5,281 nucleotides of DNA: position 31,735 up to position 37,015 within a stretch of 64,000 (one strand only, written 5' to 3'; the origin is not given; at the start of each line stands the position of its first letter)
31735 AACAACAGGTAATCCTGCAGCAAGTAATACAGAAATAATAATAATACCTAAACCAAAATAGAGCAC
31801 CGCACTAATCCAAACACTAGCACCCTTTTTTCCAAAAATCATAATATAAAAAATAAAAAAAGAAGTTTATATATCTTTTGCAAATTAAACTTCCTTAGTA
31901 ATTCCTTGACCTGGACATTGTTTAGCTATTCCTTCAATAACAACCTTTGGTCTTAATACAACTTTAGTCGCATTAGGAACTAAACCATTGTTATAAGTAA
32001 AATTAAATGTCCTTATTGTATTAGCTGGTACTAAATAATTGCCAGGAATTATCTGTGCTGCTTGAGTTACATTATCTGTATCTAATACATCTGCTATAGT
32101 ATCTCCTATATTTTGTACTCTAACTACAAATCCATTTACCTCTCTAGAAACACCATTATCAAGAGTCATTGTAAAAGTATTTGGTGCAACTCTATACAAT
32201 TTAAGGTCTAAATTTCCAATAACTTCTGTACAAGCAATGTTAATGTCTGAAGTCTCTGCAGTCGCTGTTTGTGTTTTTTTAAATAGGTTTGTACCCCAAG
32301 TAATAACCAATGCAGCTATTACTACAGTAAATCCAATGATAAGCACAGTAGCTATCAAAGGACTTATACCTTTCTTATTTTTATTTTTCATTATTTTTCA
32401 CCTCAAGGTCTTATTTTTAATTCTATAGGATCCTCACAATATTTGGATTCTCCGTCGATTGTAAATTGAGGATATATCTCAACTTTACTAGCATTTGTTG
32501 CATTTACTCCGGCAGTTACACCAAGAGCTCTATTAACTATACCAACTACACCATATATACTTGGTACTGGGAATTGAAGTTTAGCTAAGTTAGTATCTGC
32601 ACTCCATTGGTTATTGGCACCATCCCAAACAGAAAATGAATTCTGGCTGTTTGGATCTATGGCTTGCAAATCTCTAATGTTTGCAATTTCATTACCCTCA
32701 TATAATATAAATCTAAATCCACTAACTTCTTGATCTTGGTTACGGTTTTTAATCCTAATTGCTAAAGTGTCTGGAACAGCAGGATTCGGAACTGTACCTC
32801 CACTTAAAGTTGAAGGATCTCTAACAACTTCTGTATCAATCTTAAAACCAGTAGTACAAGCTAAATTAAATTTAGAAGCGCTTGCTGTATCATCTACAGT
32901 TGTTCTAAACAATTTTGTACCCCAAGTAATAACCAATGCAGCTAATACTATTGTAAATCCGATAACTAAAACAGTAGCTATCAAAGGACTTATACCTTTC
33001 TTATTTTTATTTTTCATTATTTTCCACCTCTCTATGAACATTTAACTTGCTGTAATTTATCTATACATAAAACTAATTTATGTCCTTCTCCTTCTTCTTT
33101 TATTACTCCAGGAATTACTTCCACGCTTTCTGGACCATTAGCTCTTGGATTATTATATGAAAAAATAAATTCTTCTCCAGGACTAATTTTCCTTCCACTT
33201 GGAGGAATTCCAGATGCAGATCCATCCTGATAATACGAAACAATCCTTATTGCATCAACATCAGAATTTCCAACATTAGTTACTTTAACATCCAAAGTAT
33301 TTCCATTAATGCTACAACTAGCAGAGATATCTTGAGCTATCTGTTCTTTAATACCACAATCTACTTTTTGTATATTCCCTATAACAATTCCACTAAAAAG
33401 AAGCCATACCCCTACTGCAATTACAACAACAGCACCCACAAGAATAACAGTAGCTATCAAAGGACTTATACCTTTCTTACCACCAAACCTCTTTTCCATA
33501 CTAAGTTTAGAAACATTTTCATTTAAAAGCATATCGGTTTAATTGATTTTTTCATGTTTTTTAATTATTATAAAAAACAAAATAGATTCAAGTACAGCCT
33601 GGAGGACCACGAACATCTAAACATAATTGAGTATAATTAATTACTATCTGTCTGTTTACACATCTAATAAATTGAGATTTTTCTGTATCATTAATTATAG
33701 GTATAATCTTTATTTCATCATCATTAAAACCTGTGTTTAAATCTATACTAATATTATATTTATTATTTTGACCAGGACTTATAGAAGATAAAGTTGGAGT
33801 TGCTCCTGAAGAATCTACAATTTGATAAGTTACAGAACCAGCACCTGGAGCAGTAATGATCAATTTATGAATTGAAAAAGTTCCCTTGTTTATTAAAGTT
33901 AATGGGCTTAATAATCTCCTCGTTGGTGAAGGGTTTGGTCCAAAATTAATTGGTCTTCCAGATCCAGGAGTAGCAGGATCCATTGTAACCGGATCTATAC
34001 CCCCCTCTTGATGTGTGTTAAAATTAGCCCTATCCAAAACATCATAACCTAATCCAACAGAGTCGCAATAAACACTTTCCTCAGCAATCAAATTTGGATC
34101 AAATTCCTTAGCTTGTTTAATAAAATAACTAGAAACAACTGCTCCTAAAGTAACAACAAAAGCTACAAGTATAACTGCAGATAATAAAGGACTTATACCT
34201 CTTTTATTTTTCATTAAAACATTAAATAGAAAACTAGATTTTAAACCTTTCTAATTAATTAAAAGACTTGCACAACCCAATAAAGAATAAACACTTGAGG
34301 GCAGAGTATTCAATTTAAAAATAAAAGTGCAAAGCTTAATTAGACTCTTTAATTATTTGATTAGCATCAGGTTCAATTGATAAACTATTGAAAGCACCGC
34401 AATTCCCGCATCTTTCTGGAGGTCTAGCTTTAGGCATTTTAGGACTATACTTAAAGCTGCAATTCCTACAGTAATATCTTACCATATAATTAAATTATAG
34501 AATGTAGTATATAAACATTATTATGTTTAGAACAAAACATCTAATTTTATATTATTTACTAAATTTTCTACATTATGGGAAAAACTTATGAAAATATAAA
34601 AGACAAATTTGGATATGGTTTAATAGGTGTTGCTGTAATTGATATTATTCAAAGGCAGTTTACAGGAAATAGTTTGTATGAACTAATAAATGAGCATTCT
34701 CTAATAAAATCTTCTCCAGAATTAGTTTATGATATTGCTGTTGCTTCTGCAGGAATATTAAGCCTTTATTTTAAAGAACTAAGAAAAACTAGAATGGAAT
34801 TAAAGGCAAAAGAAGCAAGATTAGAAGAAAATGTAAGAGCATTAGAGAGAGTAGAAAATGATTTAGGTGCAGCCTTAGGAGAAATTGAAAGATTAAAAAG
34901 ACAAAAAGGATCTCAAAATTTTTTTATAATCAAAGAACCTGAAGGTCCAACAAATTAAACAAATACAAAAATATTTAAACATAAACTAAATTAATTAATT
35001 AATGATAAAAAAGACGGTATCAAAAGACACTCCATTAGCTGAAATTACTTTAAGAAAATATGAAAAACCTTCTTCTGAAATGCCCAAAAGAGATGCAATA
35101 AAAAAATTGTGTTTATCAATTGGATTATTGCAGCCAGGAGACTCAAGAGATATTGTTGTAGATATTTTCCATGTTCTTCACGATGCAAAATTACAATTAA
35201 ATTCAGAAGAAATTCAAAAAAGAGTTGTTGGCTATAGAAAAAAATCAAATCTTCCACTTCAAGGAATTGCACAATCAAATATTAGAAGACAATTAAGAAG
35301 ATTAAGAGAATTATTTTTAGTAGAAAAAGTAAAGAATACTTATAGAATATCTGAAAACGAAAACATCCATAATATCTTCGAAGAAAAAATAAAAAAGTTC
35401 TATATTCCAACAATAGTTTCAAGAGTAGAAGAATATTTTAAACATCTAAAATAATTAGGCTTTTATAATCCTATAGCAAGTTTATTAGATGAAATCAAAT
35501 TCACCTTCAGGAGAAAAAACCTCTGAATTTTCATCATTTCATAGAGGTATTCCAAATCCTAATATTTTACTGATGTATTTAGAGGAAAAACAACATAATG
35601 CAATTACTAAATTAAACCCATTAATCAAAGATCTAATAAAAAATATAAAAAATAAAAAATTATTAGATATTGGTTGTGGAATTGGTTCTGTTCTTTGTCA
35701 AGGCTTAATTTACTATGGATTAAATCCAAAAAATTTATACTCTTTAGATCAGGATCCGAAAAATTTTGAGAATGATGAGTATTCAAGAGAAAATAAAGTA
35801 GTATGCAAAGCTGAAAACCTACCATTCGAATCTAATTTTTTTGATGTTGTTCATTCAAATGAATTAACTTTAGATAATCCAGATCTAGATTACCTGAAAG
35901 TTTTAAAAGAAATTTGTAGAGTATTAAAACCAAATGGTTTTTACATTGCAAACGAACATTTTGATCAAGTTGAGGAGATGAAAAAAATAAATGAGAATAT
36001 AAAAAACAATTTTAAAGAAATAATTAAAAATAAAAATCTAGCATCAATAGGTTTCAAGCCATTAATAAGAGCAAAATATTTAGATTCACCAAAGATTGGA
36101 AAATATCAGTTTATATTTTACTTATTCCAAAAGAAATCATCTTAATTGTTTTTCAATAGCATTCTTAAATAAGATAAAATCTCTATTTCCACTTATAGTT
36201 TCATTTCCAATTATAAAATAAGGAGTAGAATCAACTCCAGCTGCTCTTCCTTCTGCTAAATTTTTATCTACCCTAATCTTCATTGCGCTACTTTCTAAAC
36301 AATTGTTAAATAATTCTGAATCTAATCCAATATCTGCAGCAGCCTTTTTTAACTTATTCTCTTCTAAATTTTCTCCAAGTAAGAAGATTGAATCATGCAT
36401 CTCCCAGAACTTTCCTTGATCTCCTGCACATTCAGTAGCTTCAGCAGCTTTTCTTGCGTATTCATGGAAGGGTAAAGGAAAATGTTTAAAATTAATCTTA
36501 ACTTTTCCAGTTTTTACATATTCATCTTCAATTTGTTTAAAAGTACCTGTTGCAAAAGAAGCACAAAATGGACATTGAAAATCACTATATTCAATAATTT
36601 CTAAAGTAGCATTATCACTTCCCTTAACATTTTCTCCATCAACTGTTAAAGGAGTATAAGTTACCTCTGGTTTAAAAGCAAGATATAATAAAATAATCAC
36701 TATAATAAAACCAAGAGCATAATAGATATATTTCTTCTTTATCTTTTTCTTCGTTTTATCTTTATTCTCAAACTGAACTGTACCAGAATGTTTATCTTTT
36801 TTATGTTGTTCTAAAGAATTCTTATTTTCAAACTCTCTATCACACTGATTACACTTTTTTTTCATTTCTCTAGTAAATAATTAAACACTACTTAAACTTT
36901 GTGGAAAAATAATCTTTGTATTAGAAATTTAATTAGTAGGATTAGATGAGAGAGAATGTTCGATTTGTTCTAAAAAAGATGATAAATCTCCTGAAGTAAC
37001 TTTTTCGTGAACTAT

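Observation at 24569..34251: Twelve-gene type IV pilus-like operon that fits no named archaeal filament system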

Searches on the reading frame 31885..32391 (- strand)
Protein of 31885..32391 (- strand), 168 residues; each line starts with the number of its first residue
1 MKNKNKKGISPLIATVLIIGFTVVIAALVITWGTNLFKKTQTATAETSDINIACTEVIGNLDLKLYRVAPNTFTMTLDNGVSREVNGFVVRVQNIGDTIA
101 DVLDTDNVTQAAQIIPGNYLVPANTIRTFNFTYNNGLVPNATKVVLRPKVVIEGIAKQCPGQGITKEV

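Call 3: search_protein_families(library=pfam, proteins=[window:31885-32391:-], max_evalue=0.1)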
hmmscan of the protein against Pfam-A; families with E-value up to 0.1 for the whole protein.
window:31885-32391:- (168 aa): 2 families
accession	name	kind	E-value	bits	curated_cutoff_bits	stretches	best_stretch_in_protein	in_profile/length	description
PF07790.16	Pilin_N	-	0.0002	22.6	25.2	1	7-46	1-39/78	Archaeal Type IV pilin, N-terminal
PF13500.12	AAA_26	-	0.023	15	27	1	19-61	12-58/198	AAA domain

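Call 24: search_protein_families(library=ncbifam, proteins=[window:31885-32391:-], max_evalue=0.1)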
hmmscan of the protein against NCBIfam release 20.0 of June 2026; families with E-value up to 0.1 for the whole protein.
window:31885-32391:- (168 aa): 3 families
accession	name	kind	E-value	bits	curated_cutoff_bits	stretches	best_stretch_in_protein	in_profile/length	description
TIGR02537.2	arch_flag_Nterm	domain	1.1e-08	34.3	20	1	5-32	1-28/33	archaellin/type IV pilin N-terminal domain-containing protein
NF046073.1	UpsA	equivalog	1.3e-07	31.8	130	1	6-69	1-63/136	pilin subunit UpsA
NF040516.1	CapE_47_fam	domain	0.035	14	35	1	18-46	7-33/39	CapE family protein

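Call 82: search_solved_structures(query=window:31885-32391:-, max_evalue=10)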
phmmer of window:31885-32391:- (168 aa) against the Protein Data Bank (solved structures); distinct sequences matched with E-value up to 10: 6.
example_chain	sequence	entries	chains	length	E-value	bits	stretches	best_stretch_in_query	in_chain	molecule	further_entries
8rey_M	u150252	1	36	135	0.01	19.3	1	9-123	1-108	Flagellin-like protein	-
9myg_A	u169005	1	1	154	0.15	15.6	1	4-42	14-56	Archaeal Type IV pilin N-terminal domain-containing protein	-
8fj5_A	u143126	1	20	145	0.24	14.9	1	7-63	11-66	Pilin_N domain-containing protein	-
8fk7_A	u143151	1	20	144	0.58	13.6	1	6-48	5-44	Flagellin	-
5xlj_A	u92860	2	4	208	2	11.9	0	100-127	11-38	Flagellar hook-associated protein 2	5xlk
3j1r_A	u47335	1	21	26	5.8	10.4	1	9-32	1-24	archaeal adhesion filament core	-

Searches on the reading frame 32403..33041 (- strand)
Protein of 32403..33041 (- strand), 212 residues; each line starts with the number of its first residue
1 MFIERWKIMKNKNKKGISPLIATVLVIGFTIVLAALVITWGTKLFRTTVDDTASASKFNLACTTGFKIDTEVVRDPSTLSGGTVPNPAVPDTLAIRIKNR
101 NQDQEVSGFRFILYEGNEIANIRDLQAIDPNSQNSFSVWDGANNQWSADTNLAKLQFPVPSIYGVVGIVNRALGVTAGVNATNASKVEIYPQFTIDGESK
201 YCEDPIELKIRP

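Call 3: search_protein_families(library=pfam, proteins=[window:32403-33041:-], max_evalue=0.1)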
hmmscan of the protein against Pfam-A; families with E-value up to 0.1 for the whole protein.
window:32403-33041:- (212 aa): 2 families
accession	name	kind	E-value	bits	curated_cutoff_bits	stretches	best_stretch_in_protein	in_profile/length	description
PF07790.16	Pilin_N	-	0.007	17.6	25.2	1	15-54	1-39/78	Archaeal Type IV pilin, N-terminal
PF20394.4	DUF6688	-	0.086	12.9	26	0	8-52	100-143/248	DUF6688 N-terminal domain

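Call 24: search_protein_families(library=ncbifam, proteins=[window:32403-33041:-], max_evalue=0.1)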
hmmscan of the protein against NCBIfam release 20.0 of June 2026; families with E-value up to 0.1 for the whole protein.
window:32403-33041:- (212 aa): 2 families
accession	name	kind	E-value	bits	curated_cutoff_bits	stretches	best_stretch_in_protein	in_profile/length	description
TIGR02537.2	arch_flag_Nterm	domain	7.5e-09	34.9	20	1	13-40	1-28/33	archaellin/type IV pilin N-terminal domain-containing protein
NF046073.1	UpsA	equivalog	1.4e-07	31.7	130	1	14-62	1-49/136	pilin subunit UpsA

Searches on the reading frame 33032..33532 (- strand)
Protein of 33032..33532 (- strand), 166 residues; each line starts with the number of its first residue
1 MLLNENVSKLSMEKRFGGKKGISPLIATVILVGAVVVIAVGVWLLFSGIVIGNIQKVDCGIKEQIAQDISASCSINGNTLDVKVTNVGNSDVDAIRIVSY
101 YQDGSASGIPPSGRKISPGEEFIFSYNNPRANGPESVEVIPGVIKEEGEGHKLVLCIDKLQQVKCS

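Call 3: search_protein_families(library=pfam, proteins=[window:33032-33532:-], max_evalue=0.1)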
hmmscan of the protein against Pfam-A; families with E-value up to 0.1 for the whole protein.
window:33032-33532:- (166 aa): 0 families

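Call 24: search_protein_families(library=ncbifam, proteins=[window:33032-33532:-], max_evalue=0.1)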
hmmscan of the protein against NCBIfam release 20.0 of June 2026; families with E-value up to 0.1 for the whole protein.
window:33032-33532:- (166 aa): 2 families
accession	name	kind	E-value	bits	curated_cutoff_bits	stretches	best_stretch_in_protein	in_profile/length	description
TIGR02537.2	arch_flag_Nterm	domain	2.6e-05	23.7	20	1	19-48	2-31/33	archaellin/type IV pilin N-terminal domain-containing protein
NF046073.1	UpsA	equivalog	0.00028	21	130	1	19-121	1-97/136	pilin subunit UpsA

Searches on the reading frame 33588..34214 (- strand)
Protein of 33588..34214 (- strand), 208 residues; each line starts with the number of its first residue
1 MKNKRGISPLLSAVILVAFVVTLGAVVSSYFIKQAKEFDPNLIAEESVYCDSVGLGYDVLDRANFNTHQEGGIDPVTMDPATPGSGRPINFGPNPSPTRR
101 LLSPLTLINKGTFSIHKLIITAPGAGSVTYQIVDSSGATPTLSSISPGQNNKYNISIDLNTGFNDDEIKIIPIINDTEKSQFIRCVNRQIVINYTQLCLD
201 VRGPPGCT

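Call 3: search_protein_families(library=pfam, proteins=[window:33588-34214:-], max_evalue=0.1)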
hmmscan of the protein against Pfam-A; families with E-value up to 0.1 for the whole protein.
window:33588-34214:- (208 aa): 0 families

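Call 24: search_protein_families(library=ncbifam, proteins=[window:33588-34214:-], max_evalue=0.1)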
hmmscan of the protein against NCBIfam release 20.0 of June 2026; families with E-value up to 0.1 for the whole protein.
window:33588-34214:- (208 aa): 2 families
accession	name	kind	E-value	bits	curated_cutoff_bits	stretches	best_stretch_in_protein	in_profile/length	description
TIGR02537.2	arch_flag_Nterm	domain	4.4e-08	32.5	20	1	3-31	1-29/33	archaellin/type IV pilin N-terminal domain-containing protein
NF046073.1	UpsA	equivalog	0.014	15.5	130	0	4-30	1-27/136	pilin subunit UpsA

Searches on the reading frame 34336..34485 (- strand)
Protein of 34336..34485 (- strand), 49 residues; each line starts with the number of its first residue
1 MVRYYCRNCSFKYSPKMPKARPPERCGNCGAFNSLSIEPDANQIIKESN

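Call 85: search_protein_families(library=pfam, proteins=[window:34336-34485:-], max_evalue=1)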
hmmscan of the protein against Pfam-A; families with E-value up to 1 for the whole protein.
window:34336-34485:- (49 aa): 6 families
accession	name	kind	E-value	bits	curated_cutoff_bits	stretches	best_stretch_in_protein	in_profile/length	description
PF18073.7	Zn_ribbon_LapB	-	0.011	15.8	25.7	1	25-35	16-26/28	Rubredoxin metal binding domain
PF01155.25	HypA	-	0.087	13.3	28.9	1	2-33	69-96/112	Hydrogenase/urease nickel incorporation, metallochaperone, hypA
PF11781.13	Zn_ribbon_RRN7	-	0.092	12.9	27.1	0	23-31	4-12/32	Zinc-finger of RNA-polymerase I-specific TFIIB, Rrn7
PF23601.1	DUF7140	-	0.11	12.9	27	0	26-33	4-11/42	Domain of unknown function (DUF7140)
PF24463.1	DUF7577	-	0.35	11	28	1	25-33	4-12/27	Domain of unknown function (DUF7577)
PF21349.2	RUBY_RBDX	-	0.56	10.1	26.5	0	5-31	2-24/30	Rubrerythrin, rubredoxin-like domain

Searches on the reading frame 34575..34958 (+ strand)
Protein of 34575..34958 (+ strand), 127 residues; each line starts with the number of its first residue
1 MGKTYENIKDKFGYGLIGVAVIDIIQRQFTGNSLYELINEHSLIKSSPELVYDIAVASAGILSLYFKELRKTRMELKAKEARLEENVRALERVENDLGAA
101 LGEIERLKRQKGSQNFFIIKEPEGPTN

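Call 4: search_protein_families(library=pfam, proteins=[window:34575-34958:+], max_evalue=0.1)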
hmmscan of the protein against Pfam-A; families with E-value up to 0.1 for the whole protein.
window:34575-34958:+ (127 aa): 0 families

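Call 72: search_protein_families(library=ncbifam, proteins=[window:34575-34958:+], max_evalue=0.05)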
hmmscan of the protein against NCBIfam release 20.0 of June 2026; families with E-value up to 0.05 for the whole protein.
window:34575-34958:+ (127 aa): 1 family
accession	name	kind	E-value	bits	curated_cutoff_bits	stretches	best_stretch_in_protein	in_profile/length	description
NF046118.1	T4SS_BAB2_0123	subfamily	0.0035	17.6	100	1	42-110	30-97/145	BAB2_0123 family type IV secretion system effector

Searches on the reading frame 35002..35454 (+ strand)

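Call 4: search_protein_families(library=pfam, proteins=[window:35002-35454:+], max_evalue=0.1)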
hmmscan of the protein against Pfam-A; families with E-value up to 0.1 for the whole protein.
window:35002-35454:+ (150 aa): 1 family
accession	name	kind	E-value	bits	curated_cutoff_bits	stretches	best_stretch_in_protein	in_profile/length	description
PF01022.26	HTH_5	-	0.021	15.1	22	1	88-109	26-47/47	Bacterial regulatory protein, arsR family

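Call 72: search_protein_families(library=ncbifam, proteins=[window:35002-35454:+], max_evalue=0.05)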
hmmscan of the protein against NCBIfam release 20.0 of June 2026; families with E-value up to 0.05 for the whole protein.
window:35002-35454:+ (150 aa): 0 families

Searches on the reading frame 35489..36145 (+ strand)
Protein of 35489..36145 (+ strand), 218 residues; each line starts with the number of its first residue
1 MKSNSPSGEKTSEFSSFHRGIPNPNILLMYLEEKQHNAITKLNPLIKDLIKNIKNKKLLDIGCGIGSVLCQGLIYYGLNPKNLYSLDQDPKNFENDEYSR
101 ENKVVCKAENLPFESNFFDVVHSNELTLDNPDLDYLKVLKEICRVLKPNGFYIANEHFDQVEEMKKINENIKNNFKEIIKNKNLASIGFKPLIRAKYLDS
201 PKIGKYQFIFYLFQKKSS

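Call 4: search_protein_families(library=pfam, proteins=[window:35489-36145:+], max_evalue=0.1)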
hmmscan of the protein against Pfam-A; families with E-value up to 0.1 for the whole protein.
window:35489-36145:+ (218 aa): 15 families
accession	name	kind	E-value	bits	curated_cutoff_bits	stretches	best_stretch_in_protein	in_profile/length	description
PF08241.18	Methyltransf_11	-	4.6e-14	53.3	21.2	1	59-153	1-94/95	Methyltransferase domain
PF13847.12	Methyltransf_31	-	1.1e-12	48.3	27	1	54-178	3-140/145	Methyltransferase domain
PF13649.12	Methyltransf_25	-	4e-10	40.7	27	1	59-150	2-97/97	Methyltransferase domain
PF13489.12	Methyltransf_23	-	1.2e-08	35.3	27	1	36-154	3-116/164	Methyltransferase domain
PF03141.22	Methyltransf_29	-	2.2e-07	30.3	23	1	37-178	100-244/506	Putative S-adenosyl-L-methionine-dependent methyltransferase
PF01209.24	Ubie_methyltran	-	3.7e-06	26.9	20.1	1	86-156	85-153/233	ubiE/COQ5 methyltransferase family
PF08242.18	Methyltransf_12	-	0.00018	22.6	30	1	59-151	1-97/98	Methyltransferase domain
PF05148.21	Methyltransf_8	-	0.00024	21.5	27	1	41-173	59-175/219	Hypothetical methyltransferase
PF05891.18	Methyltransf_PK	-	0.0016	18.4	27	1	46-184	46-194/218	AdoMet dependent proline di-methyltransferase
PF20922.3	Anamorsin_N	-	0.023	14.9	27.1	1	113-163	47-97/163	Anamorsin, N-terminal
PF06859.18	Bin3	-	0.047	14.7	27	1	128-181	15-69/109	Bicoid-interacting protein 3 (Bin3)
PF05175.20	MTS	-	0.047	13.8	23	1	45-90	23-65/170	Methyltransferase small domain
PF02353.26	CMAS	-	0.085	12.6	27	1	54-83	62-91/273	Mycolic acid cyclopropane synthetase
PF13679.12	Methyltransf_32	-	0.094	13.1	27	0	39-98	6-71/143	Methyltransferase domain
PF08003.17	Methyltransf_9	-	0.098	12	23.8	0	47-126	108-191/315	Protein of unknown function (DUF1698)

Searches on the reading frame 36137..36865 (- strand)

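Call 4: search_protein_families(library=pfam, proteins=[window:36137-36865:-], max_evalue=0.1)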
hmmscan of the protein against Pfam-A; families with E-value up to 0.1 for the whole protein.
window:36137-36865:- (242 aa): 8 families
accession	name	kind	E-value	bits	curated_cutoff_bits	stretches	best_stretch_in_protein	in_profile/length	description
PF13462.12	Thioredoxin_4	-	8.7e-32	111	23.2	1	77-239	4-165/165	Thioredoxin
PF01323.26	DSBA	-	4.8e-18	66.1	25.6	1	90-237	2-190/191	DSBA-like thioredoxin domain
PF13098.12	Thioredoxin_2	-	0.00012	22.8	27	1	93-223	12-85/104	Thioredoxin-like domain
PF13894.12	zf-C2H2_4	-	0.0013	19.7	27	1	4-26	2-24/24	C2H2-type zinc finger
PF00096.32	zf-C2H2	-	0.013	16.3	25.2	1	4-26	2-23/23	Zinc finger, C2H2 type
PF13743.12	Thioredoxin_5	-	0.02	15.1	27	1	154-225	97-169/186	Thioredoxin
PF12171.14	zf-C2H2_jaz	-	0.059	14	22.6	1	5-23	4-22/27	Zinc-finger double-stranded RNA-binding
PF09716.15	ETRAMP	-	0.088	13.3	29.1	0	16-63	27-70/81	Malarial early transcribed membrane protein (ETRAMP)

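Call 72: search_protein_families(library=ncbifam, proteins=[window:36137-36865:-], max_evalue=0.05)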
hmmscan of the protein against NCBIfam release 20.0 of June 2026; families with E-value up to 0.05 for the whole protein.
window:36137-36865:- (242 aa): 2 families
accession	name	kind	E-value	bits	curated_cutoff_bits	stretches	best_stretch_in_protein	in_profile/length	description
NF041057.1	Rcas_1661_fam_Se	equivalog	8.8e-39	133.5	190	1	72-240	75-247/247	Rcas_1661 family thioredoxin-like (seleno)lipoprotein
NF047695.1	ThlDiSintDsbAHaem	equivalog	0.0015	18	290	1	78-221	30-175/206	thiol:disulfide interchange protein DsbA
